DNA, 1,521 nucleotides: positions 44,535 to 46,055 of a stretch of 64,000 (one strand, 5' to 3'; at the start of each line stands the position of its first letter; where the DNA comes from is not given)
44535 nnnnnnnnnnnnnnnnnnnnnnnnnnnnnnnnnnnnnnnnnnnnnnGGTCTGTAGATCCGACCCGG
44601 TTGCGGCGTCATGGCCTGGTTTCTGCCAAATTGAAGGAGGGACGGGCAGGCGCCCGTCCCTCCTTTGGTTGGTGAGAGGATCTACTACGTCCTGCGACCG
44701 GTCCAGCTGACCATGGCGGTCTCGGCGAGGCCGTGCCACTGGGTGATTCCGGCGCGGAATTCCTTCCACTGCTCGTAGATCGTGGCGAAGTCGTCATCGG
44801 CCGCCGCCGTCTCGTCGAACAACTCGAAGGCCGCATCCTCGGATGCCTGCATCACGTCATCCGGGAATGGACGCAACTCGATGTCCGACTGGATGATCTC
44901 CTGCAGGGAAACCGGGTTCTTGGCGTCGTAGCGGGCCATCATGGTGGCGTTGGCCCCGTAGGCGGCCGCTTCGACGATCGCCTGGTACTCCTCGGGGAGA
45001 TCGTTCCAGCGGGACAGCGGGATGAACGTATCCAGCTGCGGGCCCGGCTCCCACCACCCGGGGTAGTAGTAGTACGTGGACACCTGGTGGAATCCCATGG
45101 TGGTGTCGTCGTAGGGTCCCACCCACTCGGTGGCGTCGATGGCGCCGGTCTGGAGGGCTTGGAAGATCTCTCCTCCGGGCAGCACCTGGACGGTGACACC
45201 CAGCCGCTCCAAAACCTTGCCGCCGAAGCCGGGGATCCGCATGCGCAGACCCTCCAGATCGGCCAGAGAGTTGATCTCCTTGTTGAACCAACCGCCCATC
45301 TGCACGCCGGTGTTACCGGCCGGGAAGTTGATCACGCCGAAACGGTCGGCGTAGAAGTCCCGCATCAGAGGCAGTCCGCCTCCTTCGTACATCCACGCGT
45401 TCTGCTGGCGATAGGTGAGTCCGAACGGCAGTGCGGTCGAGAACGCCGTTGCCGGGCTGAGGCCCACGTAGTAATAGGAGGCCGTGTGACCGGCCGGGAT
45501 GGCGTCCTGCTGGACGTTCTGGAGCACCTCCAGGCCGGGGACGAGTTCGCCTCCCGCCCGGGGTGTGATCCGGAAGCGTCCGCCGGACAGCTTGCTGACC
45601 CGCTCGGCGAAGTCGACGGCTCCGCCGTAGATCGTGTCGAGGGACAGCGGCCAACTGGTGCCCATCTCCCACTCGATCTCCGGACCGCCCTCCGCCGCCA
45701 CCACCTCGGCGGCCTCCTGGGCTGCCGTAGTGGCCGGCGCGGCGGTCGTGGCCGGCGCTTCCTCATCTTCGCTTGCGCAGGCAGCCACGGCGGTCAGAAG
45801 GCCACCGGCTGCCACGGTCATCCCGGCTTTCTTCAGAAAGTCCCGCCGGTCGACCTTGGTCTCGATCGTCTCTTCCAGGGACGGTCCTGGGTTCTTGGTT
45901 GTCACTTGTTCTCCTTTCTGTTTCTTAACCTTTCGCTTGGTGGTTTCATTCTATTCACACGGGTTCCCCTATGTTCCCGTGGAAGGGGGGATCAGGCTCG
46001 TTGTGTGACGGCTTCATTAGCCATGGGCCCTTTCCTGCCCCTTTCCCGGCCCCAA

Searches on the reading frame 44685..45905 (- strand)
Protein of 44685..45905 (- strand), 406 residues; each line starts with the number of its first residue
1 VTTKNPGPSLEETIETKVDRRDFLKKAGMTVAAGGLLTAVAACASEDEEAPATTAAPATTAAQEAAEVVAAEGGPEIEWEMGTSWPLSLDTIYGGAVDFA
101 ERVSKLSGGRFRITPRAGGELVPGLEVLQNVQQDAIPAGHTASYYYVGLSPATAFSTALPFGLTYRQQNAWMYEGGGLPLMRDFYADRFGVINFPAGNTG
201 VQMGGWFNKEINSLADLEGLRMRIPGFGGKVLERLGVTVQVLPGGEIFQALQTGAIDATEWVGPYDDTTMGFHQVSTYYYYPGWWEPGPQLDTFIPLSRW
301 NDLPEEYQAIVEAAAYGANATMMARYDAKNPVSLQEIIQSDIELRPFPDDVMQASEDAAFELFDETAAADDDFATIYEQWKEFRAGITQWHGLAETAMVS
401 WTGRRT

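Call 70: search_protein_families(library=pfam, proteins=[window:44685-45905:-])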
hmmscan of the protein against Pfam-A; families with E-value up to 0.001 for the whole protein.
window:44685-45905:- (406 aa): 1 family
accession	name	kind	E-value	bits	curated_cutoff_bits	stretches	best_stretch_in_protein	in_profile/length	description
PF03480.18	DctP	-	2.5e-56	191.6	23.4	1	88-367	7-283/286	Bacterial extracellular solute-binding protein, family 7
